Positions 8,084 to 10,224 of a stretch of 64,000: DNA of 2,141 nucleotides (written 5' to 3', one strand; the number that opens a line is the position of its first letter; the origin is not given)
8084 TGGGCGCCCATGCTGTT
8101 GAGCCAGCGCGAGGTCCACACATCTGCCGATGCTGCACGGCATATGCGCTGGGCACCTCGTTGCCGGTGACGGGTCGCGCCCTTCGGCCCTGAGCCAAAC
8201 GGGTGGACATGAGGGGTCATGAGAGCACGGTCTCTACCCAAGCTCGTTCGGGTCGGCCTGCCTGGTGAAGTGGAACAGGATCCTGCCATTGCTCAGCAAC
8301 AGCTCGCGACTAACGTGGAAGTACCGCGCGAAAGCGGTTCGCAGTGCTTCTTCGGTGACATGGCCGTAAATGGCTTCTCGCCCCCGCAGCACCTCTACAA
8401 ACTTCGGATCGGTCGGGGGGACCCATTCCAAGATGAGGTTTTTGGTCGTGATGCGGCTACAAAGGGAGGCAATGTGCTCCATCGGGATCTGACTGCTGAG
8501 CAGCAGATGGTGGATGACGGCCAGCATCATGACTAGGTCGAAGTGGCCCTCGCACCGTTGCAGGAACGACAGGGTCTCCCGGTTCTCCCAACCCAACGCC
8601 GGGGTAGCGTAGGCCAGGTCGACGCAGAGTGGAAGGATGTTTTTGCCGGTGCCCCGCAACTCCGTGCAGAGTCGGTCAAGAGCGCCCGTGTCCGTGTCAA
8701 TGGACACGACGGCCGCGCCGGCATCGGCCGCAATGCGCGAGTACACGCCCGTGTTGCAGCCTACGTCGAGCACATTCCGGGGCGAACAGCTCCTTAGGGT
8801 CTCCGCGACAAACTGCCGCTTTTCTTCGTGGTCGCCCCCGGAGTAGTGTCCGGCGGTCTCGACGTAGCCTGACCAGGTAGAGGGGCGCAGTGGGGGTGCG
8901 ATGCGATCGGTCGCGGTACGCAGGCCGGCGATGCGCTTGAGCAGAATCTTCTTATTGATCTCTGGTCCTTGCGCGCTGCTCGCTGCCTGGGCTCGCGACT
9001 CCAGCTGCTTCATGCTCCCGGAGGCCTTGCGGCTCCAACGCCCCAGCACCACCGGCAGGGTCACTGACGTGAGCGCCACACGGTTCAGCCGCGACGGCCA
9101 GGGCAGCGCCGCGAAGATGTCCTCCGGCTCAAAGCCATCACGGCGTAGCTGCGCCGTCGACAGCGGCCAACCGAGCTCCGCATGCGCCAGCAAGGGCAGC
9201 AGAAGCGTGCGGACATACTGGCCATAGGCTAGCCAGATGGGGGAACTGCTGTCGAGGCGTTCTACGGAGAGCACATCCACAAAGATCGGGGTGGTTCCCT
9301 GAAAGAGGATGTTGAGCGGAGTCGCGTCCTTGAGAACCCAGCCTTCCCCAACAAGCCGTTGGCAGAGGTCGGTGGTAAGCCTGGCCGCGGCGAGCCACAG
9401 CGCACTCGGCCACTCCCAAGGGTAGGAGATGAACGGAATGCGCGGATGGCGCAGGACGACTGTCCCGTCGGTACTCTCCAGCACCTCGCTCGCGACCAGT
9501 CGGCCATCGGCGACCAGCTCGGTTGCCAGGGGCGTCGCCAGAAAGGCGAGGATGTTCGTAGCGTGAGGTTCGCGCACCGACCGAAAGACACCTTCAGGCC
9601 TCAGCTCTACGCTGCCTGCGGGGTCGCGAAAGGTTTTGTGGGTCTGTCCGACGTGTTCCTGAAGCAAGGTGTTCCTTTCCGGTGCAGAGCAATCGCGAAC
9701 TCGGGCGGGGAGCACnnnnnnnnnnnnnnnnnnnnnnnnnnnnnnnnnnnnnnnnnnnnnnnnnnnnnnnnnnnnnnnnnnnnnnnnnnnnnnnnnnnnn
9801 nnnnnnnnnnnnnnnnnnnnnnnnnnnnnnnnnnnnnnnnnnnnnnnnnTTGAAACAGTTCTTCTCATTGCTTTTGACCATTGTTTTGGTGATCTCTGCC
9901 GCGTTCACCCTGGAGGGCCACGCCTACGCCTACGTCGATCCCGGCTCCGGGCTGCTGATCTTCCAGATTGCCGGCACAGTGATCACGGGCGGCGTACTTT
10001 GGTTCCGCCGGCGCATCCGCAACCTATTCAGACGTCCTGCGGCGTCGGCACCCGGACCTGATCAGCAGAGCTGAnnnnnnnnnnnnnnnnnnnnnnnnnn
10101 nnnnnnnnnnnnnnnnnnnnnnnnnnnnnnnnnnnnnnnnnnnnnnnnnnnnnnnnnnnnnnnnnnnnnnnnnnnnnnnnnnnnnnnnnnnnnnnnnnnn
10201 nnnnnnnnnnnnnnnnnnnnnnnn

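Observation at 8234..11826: Three-gene envelope-modification module: kinase-methyltransferase fusion, tiny YVDPGSG peptide and LtaS/EptA-like transferase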

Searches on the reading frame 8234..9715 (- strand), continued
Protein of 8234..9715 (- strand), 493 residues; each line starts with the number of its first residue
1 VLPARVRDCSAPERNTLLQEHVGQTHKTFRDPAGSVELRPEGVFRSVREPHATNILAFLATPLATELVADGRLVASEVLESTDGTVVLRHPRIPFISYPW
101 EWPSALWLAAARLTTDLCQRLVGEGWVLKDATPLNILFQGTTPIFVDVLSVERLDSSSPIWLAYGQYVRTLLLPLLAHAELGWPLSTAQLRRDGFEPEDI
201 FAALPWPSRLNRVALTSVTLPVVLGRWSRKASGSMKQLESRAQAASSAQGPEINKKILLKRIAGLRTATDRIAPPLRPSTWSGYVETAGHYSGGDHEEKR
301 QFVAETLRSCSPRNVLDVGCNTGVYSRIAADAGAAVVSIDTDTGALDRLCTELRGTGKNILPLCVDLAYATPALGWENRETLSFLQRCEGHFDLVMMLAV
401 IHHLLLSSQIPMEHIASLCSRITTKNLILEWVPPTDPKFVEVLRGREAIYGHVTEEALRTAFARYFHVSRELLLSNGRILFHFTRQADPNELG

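Call 45: fold_search(model_id=the predicted structure, library=pdb)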
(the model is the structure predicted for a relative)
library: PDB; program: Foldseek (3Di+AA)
matches with E <= 10: 1976; with E <= 0.001: 736
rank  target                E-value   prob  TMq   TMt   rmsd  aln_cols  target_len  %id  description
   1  3ofj                  9.6e-09  1.00  0.30  0.75   4.3       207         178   16  Crystal structure of N-methyltransferase NodS from Bradyrhizobium japonicum WM9 (released 2010-10-27)
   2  4qdk_B                1.8e-08  1.00  0.29  0.59   5.5       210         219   21  Crystal structure of magnesium protoporphyrin IX methyltransferase (ChlM) from Synechocystis PCC 6803 with bound SAH (released 2014-08-06)
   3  4qdk_A                2.3e-08  1.00  0.30  0.60   5.0       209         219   21  Crystal structure of magnesium protoporphyrin IX methyltransferase (ChlM) from Synechocystis PCC 6803 with bound SAH (released 2014-08-06)
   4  1ve3_A                6.5e-08  1.00  0.30  0.62   6.4       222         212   14  Crystal structure of PH0226 protein from Pyrococcus horikoshii OT3 (released 2005-05-24)
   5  3ofk_B                1.2e-07  1.00  0.30  0.67   4.1       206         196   16  Crystal structure of N-methyltransferase NodS from Bradyrhizobium japonicum WM9 in complex with S-adenosyl-l-homocyste (released 2010-10-27)
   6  4qdj                  1.7e-07  1.00  0.29  0.63   3.5       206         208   20  Crystal structure of magnesium protoporphyrin IX methyltransferase (ChlM) from Synechocystis PCC 6803 with bound SAM (released 2014-08-06)
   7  3ofk_D                2.2e-07  1.00  0.30  0.72   4.2       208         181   17  Crystal structure of N-methyltransferase NodS from Bradyrhizobium japonicum WM9 in complex with S-adenosyl-l-homocyste (released 2010-10-27)
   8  4nec_B                2.3e-07  1.00  0.27  0.50   9.6       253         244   17  Conversion of a Disulfide Bond into a Thioacetal Group during Echinomycin Biosynthesis (released 2014-01-15)
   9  4nec_D                2.7e-07  1.00  0.28  0.53   6.9       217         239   17  Conversion of a Disulfide Bond into a Thioacetal Group during Echinomycin Biosynthesis (released 2014-01-15)
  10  8gdu                  3.0e-07  1.00  0.25  0.60   5.4       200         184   14  Crystal structure of a mutant methyl transferase from Methanosarcina acetivorans, Northeast Structural Genomics Consorti (released 2024-01-24)
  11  4m6x_A                3.0e-07  1.00  0.30  0.41  14.9       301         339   13  Mutant structure of methyltransferase from Streptomyces hygroscopicus complexed with S-adenosyl-L-homocysteine and met (released 2014-06-25)
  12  8ys9_A                3.9e-07  1.00  0.30  0.62   6.1       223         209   15  Crystal structure of Phosphatidylethanolamine N-methyltransferase from R. thermophilum complexed with DMPE and SAH (released 2024-10-16)
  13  4kic_B                3.9e-07  1.00  0.31  0.42  14.0       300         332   12  Crystal structure of methyltransferase from Streptomyces hygroscopicus complexed with S-adenosyl-L-methionine and phen (released 2014-05-07)
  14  3frh                  3.9e-07  1.00  0.24  0.45  14.0       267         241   12  Structure of the 16S rRNA methylase RmtB, P21 (released 2009-08-11)
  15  4nec_C                4.2e-07  1.00  0.28  0.54   6.8       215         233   17  Conversion of a Disulfide Bond into a Thioacetal Group during Echinomycin Biosynthesis (released 2014-01-15)
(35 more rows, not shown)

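Call 75: search_protein_families(library=pfam, alignment_id=A5, max_evalue=0.00001)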
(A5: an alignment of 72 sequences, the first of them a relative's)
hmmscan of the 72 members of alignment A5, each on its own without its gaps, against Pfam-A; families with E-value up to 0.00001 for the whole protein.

A. member 1, L011:7945-8607:+ (221 aa): 1 family
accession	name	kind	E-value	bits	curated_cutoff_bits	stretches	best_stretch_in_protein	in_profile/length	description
PF02410.21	RsfS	-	7.3e-29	100.3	21.6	1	40-135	3-97/98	Ribosomal silencing factor during starvation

B. families by the number of members that match (of 72 scanned): 89 families (the first 25 are shown)
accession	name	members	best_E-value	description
PF01557.24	FAA_hydrolase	4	5.6e-37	Fumarylacetoacetate (FAA) hydrolase C-terminal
PF00535.33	Glycos_transf_2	4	7.1e-32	Glycosyl transferase family 2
PF09298.16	FAA_hydrolase_N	4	3.4e-24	Fumarylacetoacetase N-terminal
PF08241.18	Methyltransf_11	4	9.6e-24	Methyltransferase domain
PF13649.12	Methyltransf_25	4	4.3e-20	Methyltransferase domain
PF13489.12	Methyltransf_23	4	9.2e-18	Methyltransferase domain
PF13641.12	Glyco_tranf_2_3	4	2.3e-15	Glycosyltransferase like family 2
PF08242.18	Methyltransf_12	4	2.7e-14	Methyltransferase domain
PF01943.22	Polysacc_synt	3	3.1e-35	Polysaccharide biosynthesis protein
PF02410.21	RsfS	3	1.3e-29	Ribosomal silencing factor during starvation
PF13620.12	CarboxypepD_reg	3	2.4e-20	Carboxypeptidase regulatory-like domain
PF00486.34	Trans_reg_C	3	2.1e-19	Transcriptional regulatory protein, C terminal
PF14559.12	TPR_19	3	1e-17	Tetratricopeptide repeat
PF13414.12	TPR_11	3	1.2e-17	TPR repeat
PF13431.12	TPR_17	3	4.2e-17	Tetratricopeptide repeat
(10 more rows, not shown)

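Call 77: search_protein_families(library=pfam, alignment_id=A6, max_evalue=0.00001)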
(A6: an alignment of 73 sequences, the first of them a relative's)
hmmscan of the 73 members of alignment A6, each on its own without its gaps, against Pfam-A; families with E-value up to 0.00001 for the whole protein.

A. member 1, L011:1987-4380:- (798 aa): 0 families

B. families by the number of members that match (of 73 scanned): 82 families (the first 25 are shown)
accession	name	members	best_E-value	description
PF03692.20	CxxCxxCC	4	7.2e-08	Putative zinc- or iron-chelating domain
PF02934.20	GatB_N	3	4.1e-125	GatB/GatE catalytic domain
PF02637.23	GatB_Yqey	3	2.6e-54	GatB domain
PF01040.23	UbiA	3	2.5e-21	UbiA prenyltransferase family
PF00723.27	Glyco_hydro_15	2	2.9e-73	Glycosyl hydrolases family 15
PF05198.21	IF3_N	2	9.3e-32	Translation initiation factor IF-3, N-terminal domain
PF00707.27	IF3_C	2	1.1e-30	Translation initiation factor IF-3, C-terminal domain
PF00884.28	Sulfatase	2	6.5e-21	Sulfatase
PF01467.32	CTP_transf_like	2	5.9e-20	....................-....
PF19291.4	TREH_N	2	4.5e-17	Trehalase-like, N-terminal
PF21211.3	FkbH_N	2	2e-13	FkbH, N-terminal domain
PF01663.27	Phosphodiest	2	6.6e-11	Type I phosphodiesterase / nucleotide pyrophosphatase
PF01055.32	Glyco_hydro_31_2nd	1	2.9e-106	Glycosyl hydrolases family 31 TIM-barrel domain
PF03824.22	NicO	1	2e-98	High-affinity nickel-transport protein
PF03275.19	GLF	1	2e-71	UDP-galactopyranose mutase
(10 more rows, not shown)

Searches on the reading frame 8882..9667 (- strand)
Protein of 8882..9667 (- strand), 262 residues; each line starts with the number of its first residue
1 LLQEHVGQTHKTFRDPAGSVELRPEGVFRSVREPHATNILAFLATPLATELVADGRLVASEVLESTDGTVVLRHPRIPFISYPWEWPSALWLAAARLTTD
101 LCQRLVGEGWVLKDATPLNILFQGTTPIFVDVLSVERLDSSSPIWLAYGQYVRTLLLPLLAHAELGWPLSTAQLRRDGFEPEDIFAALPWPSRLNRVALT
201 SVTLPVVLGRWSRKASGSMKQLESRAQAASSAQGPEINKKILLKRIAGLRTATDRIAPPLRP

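Call 55: predict_structure(alignment_id=A4)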
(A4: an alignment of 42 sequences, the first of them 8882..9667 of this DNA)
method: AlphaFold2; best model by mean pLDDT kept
length: 262 residues; sequences in the alignment: 42
mean_pLDDT: 92.4   pTM: 0.88
mean pLDDT of the five models: 92.4, 91.2, 91.1, 90.8, 90.6
residues with pLDDT >= 90: 210; 70-90: 40; 50-70: 9; < 50: 3
segments of 3 or more residues with pLDDT < 50: 1-3
pLDDT, mean of each block of 10 residues (from residue 1): 58 77 94 95 98 98 94 91 91 97 98 96 95 96 95 97 96 93 98 97 97 88 86 92 97 91 68
secondary structure, 60 per line:
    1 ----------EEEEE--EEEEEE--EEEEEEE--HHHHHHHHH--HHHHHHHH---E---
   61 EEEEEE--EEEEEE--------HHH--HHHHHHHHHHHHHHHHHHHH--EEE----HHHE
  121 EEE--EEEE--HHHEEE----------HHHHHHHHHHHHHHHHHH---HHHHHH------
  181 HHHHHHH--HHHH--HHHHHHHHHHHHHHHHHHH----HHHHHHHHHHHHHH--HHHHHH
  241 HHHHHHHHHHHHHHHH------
elements in order: E11-15 E18-23 E26-32 H35-43 H46-53 E61-66 E69-74 H88-107 E110-112 E120-123 E126-129 E135-137 H148-165 H169-174 H181-187 H190-193 H196-214 H219-232 H235-256

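Call 57: fold_search(model_id=the predicted structure, library=pdb)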
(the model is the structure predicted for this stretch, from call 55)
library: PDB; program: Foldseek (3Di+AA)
matches with E <= 10: 1945; with E <= 0.001: 272
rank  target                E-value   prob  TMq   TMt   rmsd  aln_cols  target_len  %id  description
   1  2in6                  3.5e-05  1.00  0.36  0.37   9.8       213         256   16  Wee1 kinase complex with inhibitor PD311839 (released 2007-09-18)
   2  6oyt_B                4.6e-05  1.00  0.34  0.37   6.9       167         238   12  ASK1 kinase domain in complex with GS-4997 (released 2019-11-27)
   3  6oyw_B                4.9e-05  1.00  0.33  0.34   7.0       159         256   14  ASK1 kinase domain in complex with Compound 11 (released 2019-11-27)
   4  5vil_A                6.6e-05  1.00  0.36  0.35   9.2       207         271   14  Crystal structure of ASK1 kinase domain with a potent inhibitor (analog 6) (released 2018-01-17)
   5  3dqx_B                7.4e-05  1.00  0.36  0.35  10.8       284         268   13  chicken c-Src kinase domain in complex with ATPgS (released 2008-09-23)
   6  7mu6_B                8.3e-05  1.00  0.33  0.33   6.8       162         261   14  Ask1 bound to compound 28 (released 2024-07-17)
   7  9ep8_D                8.3e-05  1.00  0.41  0.29   9.3       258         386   10  Crystal structure of ROCK2 in complex with a 8-(azaindolyl)-benzoazepinone inhibitor (released 2024-09-25)
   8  3d7u_A                8.3e-05  1.00  0.42  0.43  10.4       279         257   14  Structural basis for the recognition of c-Src by its inactivator Csk (released 2008-08-05)
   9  5xp7_A                8.3e-05  1.00  0.35  0.35  10.8       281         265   14  C-Src in complex with ATP-CHCl (released 2017-09-06)
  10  9d0q_A                8.8e-05  1.00  0.35  0.34   6.7       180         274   13  Crystal structure of human Wee1 kinase domain in complex with inhibitor (released 2025-09-10)
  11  6k0j                  9.3e-05  1.00  0.39  0.32   3.9       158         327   14  The co-crystal structure of DYRK2 with a small molecule inhibitor (released 2019-11-20)
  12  6oyw_C                9.3e-05  1.00  0.32  0.32   6.3       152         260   14  ASK1 kinase domain in complex with Compound 11 (released 2019-11-27)
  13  6oyw_D                9.3e-05  1.00  0.32  0.32   7.2       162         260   14  ASK1 kinase domain in complex with Compound 11 (released 2019-11-27)
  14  5uor_B                1.2e-04  1.00  0.32  0.32   6.7       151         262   13  Structure-Based Design of ASK1 Inhibitors as Potential First-in-Class Agents for Heart Failure (released 2017-06-07)
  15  10dj_A                1.2e-04  1.00  0.39  0.38  10.7       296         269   12  Fyn Kinase Domain-Saracatinib Complex Structure (released 2026-03-18)
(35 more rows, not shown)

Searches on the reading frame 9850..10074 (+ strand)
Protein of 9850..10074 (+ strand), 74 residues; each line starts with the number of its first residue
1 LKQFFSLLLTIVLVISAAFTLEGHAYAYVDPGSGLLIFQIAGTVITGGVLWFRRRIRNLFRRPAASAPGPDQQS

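Call 3: search_protein_families(library=pfam, proteins=[window:9850-10074:+], max_evalue=0.1)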
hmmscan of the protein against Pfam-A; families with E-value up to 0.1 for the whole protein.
window:9850-10074:+ (74 aa): 0 families

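Call 4: search_protein_families(library=ncbifam, proteins=[window:9850-10074:+], max_evalue=0.1)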
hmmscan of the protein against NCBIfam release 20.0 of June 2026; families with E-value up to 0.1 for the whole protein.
window:9850-10074:+ (74 aa): 0 families

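Call 11: find_homologous_proteins(query=window:9850-10074:+, max_evalue=0.01)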
Query window:9850-10074:+ (74 aa): 11 proteins with E <= 0.01 among 13 candidates.
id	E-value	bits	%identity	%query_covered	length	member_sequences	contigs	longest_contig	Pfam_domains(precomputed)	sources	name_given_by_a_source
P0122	4.1e-41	155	100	100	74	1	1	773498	-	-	-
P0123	2.9e-20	89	61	97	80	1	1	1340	-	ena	-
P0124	1.9e-18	83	61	93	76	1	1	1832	-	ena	-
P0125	1.1e-12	65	52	88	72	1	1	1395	-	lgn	-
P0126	1.2e-11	62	57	73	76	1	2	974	-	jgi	jgi:hypothetical protein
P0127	2.9e-11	61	49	86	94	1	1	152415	-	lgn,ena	-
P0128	7.4e-11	59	49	89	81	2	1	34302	-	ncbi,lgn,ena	-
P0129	8.4e-11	59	47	91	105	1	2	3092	-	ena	-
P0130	1.3e-10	58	52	76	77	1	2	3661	-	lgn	-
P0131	2.0e-10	58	51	78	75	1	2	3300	-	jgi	jgi:hypothetical protein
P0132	4.1e-9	54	51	89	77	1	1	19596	-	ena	-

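Call 94: search_protein_representatives(alignment_id=A8)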
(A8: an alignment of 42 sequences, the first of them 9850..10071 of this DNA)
Query: 42 sequences, 74 profile positions. Proteins with E-value up to 0.001 (for the whole library): 10753; up to 1e-10: 1188; up to 1e-30: 0. The best 150 are listed.
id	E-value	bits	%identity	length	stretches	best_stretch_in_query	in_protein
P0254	3.9e-22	93.6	-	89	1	2-66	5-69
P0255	4.1e-22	93.5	-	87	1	3-70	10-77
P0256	5.7e-22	93.1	-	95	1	3-69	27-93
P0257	9.5e-22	92.4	-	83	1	3-71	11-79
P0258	2.4e-21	91.1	-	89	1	2-67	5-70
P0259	5.5e-21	89.9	-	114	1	3-71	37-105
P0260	8.7e-21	89.3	-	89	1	3-66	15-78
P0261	9.7e-21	89.1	-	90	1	2-69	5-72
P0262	9.7e-21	89.1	-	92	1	2-64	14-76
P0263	1.1e-20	89.0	-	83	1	4-63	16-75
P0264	1.4e-20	88.6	-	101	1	3-64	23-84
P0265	1.8e-20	88.2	-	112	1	2-65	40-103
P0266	2.0e-20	88.2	-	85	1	3-64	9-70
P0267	2.5e-20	87.8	-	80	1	3-71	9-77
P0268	3.0e-20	87.6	-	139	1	2-68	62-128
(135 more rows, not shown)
